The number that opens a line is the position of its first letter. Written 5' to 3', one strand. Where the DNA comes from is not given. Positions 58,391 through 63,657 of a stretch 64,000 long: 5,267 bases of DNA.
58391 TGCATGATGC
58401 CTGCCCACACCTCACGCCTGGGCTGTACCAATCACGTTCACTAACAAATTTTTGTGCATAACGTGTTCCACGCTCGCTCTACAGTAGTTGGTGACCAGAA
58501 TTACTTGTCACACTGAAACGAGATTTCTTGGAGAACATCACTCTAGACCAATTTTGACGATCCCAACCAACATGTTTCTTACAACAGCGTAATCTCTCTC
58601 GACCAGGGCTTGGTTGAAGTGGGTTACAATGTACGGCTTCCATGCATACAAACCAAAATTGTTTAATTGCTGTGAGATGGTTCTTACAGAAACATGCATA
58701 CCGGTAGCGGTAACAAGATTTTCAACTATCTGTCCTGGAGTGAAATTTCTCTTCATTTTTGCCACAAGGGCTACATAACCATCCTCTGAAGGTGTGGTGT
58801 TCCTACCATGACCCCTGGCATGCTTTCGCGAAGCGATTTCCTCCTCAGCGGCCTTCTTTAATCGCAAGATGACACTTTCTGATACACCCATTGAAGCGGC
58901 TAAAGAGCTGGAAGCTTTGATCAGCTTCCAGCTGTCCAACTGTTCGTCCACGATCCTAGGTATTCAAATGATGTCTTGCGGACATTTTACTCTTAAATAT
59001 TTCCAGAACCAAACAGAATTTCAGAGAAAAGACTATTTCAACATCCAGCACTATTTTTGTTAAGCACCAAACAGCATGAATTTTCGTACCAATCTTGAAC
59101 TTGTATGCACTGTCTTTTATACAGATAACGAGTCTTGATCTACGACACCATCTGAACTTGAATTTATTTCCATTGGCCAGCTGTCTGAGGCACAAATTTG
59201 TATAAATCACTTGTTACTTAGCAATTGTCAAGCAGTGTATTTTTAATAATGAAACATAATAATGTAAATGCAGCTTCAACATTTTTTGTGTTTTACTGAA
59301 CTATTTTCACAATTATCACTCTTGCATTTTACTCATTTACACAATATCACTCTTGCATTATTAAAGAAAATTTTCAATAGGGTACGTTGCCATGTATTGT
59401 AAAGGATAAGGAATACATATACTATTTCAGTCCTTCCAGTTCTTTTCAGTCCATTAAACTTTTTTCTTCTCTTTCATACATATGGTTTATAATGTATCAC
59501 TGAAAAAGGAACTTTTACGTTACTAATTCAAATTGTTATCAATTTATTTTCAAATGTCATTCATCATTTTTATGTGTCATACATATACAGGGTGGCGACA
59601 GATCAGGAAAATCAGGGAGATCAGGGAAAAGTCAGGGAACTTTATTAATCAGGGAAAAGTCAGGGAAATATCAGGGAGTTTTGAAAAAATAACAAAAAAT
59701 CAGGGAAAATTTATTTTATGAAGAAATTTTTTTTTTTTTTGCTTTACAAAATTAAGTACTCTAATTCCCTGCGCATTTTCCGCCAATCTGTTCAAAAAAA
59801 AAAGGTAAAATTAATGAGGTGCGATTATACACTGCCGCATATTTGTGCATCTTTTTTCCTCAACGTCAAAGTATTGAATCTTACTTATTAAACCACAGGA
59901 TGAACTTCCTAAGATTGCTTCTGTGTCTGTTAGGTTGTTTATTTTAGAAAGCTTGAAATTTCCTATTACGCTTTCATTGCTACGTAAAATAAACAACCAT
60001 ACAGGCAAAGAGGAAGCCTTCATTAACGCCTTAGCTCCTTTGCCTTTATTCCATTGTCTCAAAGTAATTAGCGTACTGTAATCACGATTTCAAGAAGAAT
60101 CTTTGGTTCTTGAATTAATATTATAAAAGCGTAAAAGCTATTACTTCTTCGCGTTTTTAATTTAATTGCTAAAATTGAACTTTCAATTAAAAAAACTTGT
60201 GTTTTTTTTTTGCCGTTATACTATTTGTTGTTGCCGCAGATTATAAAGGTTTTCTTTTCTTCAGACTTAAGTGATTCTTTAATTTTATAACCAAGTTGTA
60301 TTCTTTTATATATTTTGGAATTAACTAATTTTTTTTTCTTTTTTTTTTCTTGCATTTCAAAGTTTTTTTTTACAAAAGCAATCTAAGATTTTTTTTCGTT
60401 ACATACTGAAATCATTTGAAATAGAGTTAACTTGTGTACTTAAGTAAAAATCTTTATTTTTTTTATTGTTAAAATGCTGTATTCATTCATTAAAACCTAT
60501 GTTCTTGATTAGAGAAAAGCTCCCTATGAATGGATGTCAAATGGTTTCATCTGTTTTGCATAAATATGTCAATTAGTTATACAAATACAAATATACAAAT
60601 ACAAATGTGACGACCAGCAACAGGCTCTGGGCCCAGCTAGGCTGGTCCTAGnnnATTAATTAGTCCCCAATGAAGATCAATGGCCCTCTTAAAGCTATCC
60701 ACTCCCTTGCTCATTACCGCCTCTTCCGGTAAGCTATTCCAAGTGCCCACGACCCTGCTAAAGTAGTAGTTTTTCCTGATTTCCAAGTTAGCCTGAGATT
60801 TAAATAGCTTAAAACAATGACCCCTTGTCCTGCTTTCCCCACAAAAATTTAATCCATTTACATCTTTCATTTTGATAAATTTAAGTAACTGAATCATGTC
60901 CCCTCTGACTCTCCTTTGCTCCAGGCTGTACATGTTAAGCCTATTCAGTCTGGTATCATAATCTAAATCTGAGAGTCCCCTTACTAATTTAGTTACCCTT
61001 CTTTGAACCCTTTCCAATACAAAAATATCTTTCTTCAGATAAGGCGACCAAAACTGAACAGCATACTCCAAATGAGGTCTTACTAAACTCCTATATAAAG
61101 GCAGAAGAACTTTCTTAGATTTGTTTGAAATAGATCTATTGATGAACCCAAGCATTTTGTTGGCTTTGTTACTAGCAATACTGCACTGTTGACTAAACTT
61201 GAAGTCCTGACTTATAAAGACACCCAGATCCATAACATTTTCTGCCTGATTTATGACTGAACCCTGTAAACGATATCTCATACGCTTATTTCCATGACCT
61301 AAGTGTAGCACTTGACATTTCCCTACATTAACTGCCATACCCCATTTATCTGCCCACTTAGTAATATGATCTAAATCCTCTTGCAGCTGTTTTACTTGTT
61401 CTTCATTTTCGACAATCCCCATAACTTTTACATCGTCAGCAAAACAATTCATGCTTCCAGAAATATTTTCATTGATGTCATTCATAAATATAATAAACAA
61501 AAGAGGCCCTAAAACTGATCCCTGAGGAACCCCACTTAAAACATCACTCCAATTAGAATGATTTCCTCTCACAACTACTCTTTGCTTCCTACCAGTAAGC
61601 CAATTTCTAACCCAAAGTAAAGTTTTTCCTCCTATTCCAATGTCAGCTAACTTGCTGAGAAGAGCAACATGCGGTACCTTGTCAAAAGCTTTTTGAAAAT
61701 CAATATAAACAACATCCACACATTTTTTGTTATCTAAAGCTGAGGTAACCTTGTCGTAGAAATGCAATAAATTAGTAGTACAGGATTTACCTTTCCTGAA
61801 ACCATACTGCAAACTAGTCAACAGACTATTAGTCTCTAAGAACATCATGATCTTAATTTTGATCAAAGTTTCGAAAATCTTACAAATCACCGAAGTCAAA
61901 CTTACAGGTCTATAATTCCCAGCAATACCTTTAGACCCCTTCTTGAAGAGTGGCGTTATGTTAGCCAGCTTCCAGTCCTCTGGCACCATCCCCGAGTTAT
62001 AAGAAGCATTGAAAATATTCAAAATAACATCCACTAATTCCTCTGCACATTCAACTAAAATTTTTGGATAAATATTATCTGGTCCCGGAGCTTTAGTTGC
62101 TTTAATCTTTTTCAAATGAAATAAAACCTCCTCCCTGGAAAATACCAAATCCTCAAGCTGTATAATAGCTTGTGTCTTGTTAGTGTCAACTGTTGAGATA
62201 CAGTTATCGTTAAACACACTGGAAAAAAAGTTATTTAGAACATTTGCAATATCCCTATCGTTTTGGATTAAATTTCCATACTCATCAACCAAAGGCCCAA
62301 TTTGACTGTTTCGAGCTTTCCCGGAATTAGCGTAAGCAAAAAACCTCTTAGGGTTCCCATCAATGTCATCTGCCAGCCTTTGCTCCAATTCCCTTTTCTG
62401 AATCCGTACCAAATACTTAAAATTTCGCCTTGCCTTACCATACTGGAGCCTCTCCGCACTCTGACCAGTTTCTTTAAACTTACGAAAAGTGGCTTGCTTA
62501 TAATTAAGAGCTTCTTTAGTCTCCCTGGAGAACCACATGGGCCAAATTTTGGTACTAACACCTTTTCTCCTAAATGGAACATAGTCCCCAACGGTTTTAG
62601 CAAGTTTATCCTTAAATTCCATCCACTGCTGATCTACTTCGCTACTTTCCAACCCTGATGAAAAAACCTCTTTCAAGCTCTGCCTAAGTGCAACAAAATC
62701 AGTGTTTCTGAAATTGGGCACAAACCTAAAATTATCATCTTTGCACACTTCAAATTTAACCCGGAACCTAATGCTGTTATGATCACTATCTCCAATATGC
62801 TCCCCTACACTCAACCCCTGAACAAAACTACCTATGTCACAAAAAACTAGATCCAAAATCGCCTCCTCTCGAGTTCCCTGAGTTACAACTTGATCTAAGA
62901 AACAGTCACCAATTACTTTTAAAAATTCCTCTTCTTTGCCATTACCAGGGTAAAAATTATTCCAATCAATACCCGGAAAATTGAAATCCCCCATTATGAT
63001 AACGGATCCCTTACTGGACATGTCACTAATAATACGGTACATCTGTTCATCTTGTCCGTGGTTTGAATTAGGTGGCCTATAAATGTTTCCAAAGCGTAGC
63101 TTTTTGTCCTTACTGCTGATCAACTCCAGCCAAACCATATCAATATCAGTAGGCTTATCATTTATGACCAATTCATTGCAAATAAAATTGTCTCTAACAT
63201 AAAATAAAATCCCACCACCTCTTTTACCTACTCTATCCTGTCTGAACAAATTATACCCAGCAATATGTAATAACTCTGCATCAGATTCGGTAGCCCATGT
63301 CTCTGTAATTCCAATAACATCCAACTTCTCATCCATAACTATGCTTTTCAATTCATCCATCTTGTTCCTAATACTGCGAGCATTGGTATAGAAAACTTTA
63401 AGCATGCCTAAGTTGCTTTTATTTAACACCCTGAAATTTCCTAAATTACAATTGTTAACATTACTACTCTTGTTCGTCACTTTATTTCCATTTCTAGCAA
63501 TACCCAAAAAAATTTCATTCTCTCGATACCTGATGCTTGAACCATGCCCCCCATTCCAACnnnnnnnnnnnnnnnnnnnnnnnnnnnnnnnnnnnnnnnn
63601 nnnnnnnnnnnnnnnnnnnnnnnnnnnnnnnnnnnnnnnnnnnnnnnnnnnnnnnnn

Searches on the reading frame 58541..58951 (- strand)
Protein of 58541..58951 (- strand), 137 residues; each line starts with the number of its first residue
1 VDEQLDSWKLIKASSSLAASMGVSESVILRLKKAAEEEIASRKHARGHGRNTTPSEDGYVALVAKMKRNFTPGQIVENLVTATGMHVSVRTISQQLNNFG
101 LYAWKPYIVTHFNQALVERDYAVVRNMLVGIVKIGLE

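Call 47: search_protein_families(library=pfam, proteins=[window:58541-58951:-], max_evalue=0.01)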
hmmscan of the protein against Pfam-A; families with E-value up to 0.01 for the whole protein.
window:58541-58951:- (137 aa): 2 families
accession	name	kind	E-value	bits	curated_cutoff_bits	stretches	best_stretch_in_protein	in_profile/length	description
PF01498.24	HTH_Tnp_Tc3_2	-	6.5e-06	26.8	31.5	1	59-106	3-49/72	Transposase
PF13551.12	HTH_29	-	0.0048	17.4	28.1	1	15-53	16-59/64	Winged helix-turn helix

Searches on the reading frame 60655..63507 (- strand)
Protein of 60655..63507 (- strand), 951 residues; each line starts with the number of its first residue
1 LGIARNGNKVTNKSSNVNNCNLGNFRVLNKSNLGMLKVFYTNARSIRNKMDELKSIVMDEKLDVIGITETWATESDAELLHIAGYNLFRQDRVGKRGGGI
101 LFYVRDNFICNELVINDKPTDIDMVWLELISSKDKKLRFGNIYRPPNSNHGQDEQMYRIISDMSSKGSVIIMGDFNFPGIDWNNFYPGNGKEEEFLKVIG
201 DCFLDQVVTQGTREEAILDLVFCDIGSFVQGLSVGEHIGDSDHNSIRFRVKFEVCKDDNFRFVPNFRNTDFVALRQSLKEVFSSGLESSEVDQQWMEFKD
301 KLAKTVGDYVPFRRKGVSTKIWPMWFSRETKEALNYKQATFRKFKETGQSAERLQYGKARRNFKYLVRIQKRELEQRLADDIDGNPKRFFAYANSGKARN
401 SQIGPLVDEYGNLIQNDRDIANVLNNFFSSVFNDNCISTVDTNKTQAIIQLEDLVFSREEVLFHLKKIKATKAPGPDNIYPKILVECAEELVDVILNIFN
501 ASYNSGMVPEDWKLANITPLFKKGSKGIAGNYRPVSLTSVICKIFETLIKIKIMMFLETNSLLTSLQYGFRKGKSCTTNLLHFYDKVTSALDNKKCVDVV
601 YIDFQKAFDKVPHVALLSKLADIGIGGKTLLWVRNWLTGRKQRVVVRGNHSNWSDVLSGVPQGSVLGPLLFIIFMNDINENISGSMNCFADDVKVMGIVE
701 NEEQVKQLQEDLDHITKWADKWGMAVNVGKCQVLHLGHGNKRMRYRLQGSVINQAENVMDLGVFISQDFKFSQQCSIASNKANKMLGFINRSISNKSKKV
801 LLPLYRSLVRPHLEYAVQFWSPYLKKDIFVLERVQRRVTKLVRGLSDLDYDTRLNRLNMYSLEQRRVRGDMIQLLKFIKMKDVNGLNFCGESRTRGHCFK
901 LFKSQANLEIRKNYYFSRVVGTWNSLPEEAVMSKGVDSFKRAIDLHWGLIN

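Call 47: search_protein_families(library=pfam, proteins=[window:60655-63507:-], max_evalue=0.01)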
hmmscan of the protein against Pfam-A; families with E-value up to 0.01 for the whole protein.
window:60655-63507:- (951 aa): 3 families
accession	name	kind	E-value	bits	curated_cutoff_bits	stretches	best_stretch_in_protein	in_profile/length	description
PF00078.32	RVT_1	-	1.2e-36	126.8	29.6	1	523-754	4-194/205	Reverse transcriptase (RNA-dependent DNA polymerase)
PF03372.29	Exo_endo_phos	-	1.3e-11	45.1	24.5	1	20-243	8-225/225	Endonuclease/Exonuclease/phosphatase family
PF14529.12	Exo_endo_phos_2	-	3.3e-10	40.3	27.4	1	138-246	2-116/117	Endonuclease-reverse transcriptase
